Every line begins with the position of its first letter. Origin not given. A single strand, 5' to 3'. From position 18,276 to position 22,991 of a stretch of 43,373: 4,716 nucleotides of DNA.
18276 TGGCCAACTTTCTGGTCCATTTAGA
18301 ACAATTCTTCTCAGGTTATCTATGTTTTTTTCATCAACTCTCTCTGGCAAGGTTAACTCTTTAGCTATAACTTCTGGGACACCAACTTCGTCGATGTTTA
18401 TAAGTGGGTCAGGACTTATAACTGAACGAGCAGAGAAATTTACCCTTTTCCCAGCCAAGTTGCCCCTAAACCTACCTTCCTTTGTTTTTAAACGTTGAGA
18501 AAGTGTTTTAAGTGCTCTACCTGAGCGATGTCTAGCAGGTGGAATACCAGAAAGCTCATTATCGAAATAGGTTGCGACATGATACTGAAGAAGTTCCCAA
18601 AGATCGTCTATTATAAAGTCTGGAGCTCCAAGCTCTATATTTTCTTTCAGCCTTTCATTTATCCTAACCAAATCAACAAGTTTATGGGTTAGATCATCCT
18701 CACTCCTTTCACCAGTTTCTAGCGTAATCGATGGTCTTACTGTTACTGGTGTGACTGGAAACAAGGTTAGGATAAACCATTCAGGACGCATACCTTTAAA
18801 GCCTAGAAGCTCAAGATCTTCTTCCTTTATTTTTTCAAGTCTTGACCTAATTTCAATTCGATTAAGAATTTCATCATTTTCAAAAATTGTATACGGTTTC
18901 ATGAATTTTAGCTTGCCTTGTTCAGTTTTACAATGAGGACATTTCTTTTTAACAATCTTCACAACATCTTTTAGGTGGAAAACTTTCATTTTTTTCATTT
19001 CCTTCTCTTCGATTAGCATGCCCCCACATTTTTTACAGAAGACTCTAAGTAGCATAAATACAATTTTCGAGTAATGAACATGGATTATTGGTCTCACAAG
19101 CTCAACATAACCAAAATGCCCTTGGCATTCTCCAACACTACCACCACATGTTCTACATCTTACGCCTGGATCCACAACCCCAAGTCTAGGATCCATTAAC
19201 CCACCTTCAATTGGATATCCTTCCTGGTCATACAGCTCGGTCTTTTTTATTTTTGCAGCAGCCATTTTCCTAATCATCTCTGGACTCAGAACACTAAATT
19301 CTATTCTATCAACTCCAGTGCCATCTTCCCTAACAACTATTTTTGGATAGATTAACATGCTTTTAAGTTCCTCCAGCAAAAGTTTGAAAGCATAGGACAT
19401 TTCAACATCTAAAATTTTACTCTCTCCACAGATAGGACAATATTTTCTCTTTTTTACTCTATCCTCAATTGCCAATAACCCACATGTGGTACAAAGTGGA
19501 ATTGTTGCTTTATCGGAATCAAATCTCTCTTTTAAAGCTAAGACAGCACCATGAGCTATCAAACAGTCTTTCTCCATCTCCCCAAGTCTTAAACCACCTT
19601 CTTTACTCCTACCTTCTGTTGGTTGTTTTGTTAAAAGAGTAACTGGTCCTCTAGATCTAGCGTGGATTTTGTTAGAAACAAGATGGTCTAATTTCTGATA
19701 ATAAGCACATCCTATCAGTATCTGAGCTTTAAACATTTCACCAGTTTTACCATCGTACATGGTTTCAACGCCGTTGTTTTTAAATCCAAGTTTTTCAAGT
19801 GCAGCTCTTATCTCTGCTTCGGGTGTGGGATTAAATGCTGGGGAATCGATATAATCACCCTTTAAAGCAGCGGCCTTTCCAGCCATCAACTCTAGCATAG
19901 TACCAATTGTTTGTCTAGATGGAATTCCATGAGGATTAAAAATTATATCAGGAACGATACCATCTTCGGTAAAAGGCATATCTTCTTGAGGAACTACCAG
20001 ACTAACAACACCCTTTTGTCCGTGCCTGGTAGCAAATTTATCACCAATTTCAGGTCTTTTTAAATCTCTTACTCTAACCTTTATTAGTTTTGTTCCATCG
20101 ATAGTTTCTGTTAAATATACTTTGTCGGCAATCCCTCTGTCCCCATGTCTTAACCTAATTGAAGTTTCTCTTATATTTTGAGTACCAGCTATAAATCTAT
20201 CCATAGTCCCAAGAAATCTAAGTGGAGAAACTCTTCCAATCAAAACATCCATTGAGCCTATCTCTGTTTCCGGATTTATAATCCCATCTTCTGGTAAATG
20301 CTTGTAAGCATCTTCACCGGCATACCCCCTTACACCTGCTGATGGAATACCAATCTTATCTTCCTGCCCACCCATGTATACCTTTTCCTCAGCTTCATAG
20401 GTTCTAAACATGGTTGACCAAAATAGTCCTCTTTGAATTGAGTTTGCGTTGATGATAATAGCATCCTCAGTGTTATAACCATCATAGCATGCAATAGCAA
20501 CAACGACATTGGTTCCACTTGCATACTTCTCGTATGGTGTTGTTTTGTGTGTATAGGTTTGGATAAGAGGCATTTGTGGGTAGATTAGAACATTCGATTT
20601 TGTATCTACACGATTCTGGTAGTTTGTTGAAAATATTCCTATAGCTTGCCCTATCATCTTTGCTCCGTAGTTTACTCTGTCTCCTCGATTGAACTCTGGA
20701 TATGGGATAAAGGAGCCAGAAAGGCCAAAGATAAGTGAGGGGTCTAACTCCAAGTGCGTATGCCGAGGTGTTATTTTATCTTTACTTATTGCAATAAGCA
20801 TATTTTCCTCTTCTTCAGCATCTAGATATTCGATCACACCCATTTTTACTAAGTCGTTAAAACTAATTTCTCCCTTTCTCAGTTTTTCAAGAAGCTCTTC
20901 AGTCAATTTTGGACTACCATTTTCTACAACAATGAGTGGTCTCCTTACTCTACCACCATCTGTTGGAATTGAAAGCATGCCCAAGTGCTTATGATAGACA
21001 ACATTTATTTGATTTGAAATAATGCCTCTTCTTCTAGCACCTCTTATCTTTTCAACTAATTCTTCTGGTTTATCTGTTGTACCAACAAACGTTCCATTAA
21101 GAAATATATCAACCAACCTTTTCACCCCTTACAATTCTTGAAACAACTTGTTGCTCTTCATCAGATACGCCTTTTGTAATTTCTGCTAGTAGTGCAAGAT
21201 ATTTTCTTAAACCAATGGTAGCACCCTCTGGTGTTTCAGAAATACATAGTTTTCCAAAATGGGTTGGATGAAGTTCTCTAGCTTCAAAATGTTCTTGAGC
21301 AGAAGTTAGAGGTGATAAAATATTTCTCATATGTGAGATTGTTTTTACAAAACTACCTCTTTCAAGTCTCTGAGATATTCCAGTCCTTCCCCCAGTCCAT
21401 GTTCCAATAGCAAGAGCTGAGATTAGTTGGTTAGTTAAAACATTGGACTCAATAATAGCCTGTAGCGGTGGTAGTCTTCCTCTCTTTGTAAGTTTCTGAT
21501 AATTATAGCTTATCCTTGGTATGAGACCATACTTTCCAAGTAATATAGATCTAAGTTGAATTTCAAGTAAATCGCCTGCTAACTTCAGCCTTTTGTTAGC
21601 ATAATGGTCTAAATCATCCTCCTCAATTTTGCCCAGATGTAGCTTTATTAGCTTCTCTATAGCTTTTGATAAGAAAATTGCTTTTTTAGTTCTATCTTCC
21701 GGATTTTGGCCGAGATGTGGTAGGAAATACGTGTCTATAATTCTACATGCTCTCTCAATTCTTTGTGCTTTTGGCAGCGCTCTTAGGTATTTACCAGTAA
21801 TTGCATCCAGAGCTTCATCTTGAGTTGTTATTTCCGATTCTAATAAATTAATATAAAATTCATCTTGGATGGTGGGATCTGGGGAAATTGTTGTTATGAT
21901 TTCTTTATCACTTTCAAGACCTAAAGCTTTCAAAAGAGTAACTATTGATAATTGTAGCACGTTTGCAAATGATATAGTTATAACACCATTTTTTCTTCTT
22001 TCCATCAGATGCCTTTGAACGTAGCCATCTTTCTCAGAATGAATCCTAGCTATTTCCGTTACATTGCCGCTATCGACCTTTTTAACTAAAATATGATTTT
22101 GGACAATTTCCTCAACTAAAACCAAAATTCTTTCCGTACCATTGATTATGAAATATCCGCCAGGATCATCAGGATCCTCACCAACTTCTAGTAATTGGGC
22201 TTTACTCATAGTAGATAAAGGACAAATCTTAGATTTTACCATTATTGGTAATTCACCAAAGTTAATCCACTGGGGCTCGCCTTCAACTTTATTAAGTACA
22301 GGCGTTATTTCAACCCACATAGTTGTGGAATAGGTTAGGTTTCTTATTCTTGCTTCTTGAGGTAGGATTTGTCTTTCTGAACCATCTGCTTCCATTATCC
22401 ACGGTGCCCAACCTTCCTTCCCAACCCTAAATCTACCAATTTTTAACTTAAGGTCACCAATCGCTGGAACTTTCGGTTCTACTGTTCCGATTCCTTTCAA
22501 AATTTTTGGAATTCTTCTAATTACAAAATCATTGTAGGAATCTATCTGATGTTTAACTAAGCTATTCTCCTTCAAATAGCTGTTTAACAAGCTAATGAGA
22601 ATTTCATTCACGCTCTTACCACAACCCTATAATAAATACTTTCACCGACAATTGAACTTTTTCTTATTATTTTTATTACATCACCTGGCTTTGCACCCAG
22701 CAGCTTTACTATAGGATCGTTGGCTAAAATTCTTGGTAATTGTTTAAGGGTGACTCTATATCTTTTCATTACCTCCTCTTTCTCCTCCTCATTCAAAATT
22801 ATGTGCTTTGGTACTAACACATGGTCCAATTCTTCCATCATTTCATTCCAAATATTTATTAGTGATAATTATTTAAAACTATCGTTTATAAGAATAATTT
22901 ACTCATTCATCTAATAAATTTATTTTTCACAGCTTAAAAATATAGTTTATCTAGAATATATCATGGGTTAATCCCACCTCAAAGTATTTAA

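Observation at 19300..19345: RNA polymerase subunits B' and A' are fused into one 1430-aa polypeptide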

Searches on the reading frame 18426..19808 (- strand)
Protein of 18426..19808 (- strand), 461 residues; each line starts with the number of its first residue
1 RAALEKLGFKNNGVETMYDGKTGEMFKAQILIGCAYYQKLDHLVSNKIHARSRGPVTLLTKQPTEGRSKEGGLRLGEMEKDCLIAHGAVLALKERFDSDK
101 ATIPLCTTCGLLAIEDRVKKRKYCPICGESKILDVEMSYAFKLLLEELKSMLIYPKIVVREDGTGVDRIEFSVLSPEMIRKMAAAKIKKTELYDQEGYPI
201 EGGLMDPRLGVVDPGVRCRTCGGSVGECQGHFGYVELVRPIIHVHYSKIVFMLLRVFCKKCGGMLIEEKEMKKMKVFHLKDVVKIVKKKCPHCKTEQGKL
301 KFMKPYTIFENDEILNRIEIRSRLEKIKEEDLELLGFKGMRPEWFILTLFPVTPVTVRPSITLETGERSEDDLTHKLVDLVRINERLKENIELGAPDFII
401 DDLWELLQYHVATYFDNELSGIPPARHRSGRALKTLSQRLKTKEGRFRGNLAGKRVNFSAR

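Call 55: predict_structure(alignment_id=A1)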
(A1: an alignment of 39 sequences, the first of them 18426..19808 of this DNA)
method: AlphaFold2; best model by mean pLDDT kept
length: 461 residues; sequences in the alignment: 39
mean_pLDDT: 68.2   pTM: 0.69
mean pLDDT of the five models: 68.2, 64.9, 61.0, 58.0, 52.8
residues with pLDDT >= 90: 114; 70-90: 142; 50-70: 74; < 50: 131
segments of 3 or more residues with pLDDT < 50: 28-98, 192-204, 356-373, 426-430, 442-461
pLDDT, mean of each block of 10 residues (from residue 1): 52 52 57 35 25 24 31 40 41 40 84 86 87 76 74 83 74 90 81 46 61 68 76 91 92 95 88 74 89 93 91 94 94 86 95 55 38 64 92 95 92 73 50 54 40 30 24
secondary structure, 60 per line:
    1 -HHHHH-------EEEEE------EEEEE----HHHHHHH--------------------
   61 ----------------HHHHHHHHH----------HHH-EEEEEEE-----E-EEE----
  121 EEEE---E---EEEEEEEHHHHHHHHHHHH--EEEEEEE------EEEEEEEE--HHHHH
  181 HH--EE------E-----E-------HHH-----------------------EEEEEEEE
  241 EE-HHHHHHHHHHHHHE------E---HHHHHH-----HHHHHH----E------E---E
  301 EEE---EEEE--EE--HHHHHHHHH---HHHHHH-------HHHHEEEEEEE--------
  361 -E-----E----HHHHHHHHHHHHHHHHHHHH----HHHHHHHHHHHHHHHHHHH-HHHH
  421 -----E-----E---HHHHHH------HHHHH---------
elements in order: H2-6 E14-18 E25-29 H34-40 H77-85 E100-106 E114-116 E121-124 E132-138 H139-150 E153-159 E166-173 H176-182 E233-242 H244-256 H268-273 H279-284 E300-303 E307-310 H317-325 H329-334 H342-345 E346-352 H373-392 H397-415 H417-420 H436-441 H448-452

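Call 57: fold_search(model_id=the predicted structure, library=pdb)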
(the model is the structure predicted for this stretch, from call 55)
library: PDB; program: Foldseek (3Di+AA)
matches with E <= 10: 704; with E <= 0.001: 625
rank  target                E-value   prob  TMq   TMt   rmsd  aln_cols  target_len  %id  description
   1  3qqc_A                2.9e-31  1.00  0.62  0.74   4.3       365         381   48  Crystal structure of archaeal Spt4/5 bound to the RNAP clamp domain (released 2011-03-23)
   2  9bct_A                2.9e-31  1.00  0.51  0.27   5.8       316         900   54  Cryo-EM structure of Thermococcus kodakarensis FttA-dependent transcription pre-termination complex containing 44 nt R (released 2024-07-31)
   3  8cro_A                3.1e-30  1.00  0.51  0.27   5.7       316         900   53  Cryo-EM structure of Pyrococcus furiosus transcription elongation complex (released 2024-04-17)
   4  7ok0_A                4.4e-30  1.00  0.50  0.28   6.0       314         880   53  Cryo-EM structure of the Sulfolobus acidocaldarius RNA polymerase at 2.88 A (released 2021-08-25)
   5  8oki_A                2.3e-29  1.00  0.51  0.27   5.7       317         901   53  Cryo-EM structure of Pyrococcus furiosus transcription elongation complex bound to Spt4/5 (released 2024-04-24)
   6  7oqy_A                1.3e-28  1.00  0.50  0.28   5.8       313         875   52  Cryo-EM structure of the cellular negative regulator TFS4 bound to the archaeal RNA polymerase (released 2021-08-25)
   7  6kf4_A                1.0e-26  1.00  0.50  0.27   6.1       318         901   52  Cryo-EM structure of Thermococcus kodakarensis RNA polymerase (released 2020-07-01)
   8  6kf3_A                6.4e-26  1.00  0.50  0.27   5.8       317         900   53  Cryo-EM structure of Thermococcus kodakarensis RNA polymerase (released 2020-07-01)
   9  4ayb_A                1.6e-25  1.00  0.50  0.28   5.9       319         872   51  RNAP at 3.2Ang (released 2012-08-08)
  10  8uhd_A                7.7e-24  1.00  0.50  0.18   5.8       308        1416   39  Structure of paused transcription complex Pol II-DSIF-NELF - post-translocated (released 2024-03-20)
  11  4qiw_A                1.5e-23  1.00  0.50  0.28   4.7       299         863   52  Crystal structure of euryarchaeal RNA polymerase from Thermococcus kodakarensis (released 2014-10-08)
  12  8qsz_A                2.5e-23  1.00  0.48  0.17   6.2       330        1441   36  Structure of s. pombe RNA polymerase II in complex with DSIF and Rat1/Rai1 (released 2024-10-23)
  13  4qiw_I                3.2e-23  1.00  0.49  0.28   4.8       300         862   51  Crystal structure of euryarchaeal RNA polymerase from Thermococcus kodakarensis (released 2014-10-08)
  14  9g0a_A                6.4e-23  1.00  0.49  0.17   6.2       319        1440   39  Influenza A/H7N9 polymerase post-cleavage cap-snatching complex (released 2025-07-16)
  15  8gxq_PA               1.2e-22  1.00  0.49  0.17   5.9       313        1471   39  PIC-Mediator in complex with +1 nucleosome (T40N) in MH-binding state (released 2022-11-02)
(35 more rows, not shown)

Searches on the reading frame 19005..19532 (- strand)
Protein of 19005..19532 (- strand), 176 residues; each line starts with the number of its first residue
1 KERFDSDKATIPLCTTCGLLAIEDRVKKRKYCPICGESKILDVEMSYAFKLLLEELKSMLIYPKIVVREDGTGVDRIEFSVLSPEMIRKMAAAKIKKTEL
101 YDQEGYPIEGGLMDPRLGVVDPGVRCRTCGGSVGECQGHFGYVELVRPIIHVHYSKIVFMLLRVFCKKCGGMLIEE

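Call 42: search_solved_structures(query=window:19005-19532:-, max_evalue=1e-10, show_alignments=5)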
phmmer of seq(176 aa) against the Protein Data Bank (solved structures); distinct sequences matched with E-value up to 1e-10: 33.
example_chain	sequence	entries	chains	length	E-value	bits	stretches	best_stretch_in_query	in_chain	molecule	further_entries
3qqc_A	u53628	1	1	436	2.4e-61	210.1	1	10-172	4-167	DNA-directed RNA polymerase subunit b, DNA-directed RNA polymerase subunit a', DNA-directe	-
8cro_A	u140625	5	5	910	1.4e-36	129.5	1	75-172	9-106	DNA-directed RNA polymerase subunit Rpo1N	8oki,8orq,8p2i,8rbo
4qiw_A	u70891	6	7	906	1.4e-36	129.5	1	75-172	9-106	DNA-directed RNA polymerase | DNA-directed RNA polymerase subunit | DNA-directed RNA polymerase subunit A'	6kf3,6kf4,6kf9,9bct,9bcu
36ro_A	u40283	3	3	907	1.4e-36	129.4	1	75-172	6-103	DNA-directed RNA polymerase subunit Rpo1N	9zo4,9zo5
2waq_A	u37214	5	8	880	1.6e-33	119.5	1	74-175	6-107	DNA-DIRECTED RNA POLYMERASE RPO1N SUBUNIT | DNA-DIRECTED RNA POLYMERASE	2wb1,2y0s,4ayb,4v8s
2pmz_A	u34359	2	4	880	2.9e-32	115.4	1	74-175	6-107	DNA-directed RNA polymerase subunit A | DNA-directed RNA polymerase subunit A'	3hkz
36rp_A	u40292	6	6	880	2.5e-30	109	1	77-176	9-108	DNA-directed RNA polymerase subunit Rpo1N | DNA-directed RNA polymerase subunit A'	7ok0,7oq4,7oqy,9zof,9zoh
3h0g_A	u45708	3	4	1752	3.6e-24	89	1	74-175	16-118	DNA-directed RNA polymerase II subunit rpb1 | RNA polymerase II subunit Rpb1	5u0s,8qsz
5x4z_A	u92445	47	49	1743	3.4e-22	82.6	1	74-176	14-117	DNA-directed RNA polymerase subunit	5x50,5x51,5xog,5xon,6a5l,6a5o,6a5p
9mu7_A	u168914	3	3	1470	2.7e-21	79.6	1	74-174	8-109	DNA-directed RNA polymerase II subunit RPB1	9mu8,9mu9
7ega_o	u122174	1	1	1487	6.1e-21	78.5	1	74-175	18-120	DNA-directed RNA polymerase subunit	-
9eh1_A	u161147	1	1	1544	6.8e-21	78.3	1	74-175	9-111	DNA-directed RNA polymerase subunit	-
9fyx_A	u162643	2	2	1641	4e-20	75.8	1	74-175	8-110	DNA-directed RNA polymerase subunit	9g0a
7ena_PA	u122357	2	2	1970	7.3e-20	75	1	74-175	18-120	RPB1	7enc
28jc_A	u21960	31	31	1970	7.3e-20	75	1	74-175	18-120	DNA-directed RNA polymerase II subunit RPB1 | RPB1 | DNA-directed RNA polymerase subunit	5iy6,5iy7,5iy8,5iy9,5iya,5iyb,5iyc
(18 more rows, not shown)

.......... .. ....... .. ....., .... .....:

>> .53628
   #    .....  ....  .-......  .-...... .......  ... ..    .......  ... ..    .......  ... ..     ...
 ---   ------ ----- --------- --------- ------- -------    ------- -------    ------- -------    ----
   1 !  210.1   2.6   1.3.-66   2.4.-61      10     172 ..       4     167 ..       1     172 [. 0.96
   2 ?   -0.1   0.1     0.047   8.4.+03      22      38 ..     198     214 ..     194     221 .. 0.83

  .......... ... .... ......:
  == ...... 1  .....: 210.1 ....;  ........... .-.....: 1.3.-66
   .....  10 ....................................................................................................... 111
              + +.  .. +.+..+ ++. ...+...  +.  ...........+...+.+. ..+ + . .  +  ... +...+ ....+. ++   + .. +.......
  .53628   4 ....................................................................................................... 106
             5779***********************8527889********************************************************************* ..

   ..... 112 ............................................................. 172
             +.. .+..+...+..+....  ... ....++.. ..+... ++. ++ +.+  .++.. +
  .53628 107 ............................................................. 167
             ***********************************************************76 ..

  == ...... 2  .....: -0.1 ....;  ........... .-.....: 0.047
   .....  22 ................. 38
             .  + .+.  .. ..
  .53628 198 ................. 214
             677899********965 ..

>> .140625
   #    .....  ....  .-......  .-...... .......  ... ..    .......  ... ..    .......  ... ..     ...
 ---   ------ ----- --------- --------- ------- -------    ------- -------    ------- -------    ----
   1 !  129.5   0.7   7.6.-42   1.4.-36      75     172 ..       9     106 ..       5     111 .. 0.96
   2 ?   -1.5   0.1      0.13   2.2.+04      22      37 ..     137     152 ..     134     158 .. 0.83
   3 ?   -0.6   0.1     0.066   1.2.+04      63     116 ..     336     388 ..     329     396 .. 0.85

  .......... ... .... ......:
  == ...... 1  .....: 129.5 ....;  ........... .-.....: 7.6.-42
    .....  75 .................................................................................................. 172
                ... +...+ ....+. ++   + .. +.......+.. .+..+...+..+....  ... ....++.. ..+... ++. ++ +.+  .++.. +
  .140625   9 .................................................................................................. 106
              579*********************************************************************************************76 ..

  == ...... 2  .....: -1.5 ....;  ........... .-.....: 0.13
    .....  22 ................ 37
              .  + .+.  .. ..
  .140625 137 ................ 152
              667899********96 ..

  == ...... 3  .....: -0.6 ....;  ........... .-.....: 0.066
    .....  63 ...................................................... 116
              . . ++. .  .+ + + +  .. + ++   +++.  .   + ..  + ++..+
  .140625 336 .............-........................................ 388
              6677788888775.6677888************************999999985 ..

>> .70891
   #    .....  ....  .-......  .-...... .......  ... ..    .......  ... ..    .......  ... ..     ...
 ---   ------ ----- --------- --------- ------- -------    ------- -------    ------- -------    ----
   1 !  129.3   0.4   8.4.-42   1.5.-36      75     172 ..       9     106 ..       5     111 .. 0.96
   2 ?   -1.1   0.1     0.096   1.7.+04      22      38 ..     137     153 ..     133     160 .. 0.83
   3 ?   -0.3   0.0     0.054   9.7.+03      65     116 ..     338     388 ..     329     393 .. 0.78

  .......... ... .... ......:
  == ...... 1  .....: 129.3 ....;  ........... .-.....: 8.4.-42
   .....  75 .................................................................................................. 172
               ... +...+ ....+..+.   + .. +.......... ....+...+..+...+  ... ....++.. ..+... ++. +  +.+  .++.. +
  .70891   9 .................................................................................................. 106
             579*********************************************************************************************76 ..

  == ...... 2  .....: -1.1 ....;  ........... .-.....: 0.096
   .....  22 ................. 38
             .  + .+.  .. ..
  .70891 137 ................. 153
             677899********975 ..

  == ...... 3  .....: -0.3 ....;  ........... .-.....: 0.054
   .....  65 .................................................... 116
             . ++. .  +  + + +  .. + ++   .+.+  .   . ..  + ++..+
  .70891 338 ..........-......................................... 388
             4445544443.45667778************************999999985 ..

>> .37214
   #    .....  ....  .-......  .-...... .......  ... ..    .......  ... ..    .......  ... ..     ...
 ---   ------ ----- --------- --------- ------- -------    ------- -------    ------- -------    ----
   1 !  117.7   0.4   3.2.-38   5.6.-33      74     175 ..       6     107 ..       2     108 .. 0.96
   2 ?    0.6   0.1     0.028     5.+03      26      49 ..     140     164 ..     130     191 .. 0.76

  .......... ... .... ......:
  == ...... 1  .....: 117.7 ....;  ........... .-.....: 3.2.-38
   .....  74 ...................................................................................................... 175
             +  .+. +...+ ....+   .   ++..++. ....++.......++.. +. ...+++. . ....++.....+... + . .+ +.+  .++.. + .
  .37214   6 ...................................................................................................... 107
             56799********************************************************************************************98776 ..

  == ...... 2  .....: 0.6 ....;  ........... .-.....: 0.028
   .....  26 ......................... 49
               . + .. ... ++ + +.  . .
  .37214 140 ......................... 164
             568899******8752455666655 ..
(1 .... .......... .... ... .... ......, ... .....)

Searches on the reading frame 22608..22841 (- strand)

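Call 47: search_protein_families(library=pfam, proteins=[window:22608-22841:-])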
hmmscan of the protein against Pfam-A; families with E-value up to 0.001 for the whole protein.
window:22608-22841:- (77 aa): 1 family
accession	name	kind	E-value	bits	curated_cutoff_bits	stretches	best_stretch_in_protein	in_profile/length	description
PF01191.24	RNA_pol_Rpb5_C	-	2e-31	108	23.5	1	5-74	4-73/73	RNA polymerase Rpb5, C-terminal domain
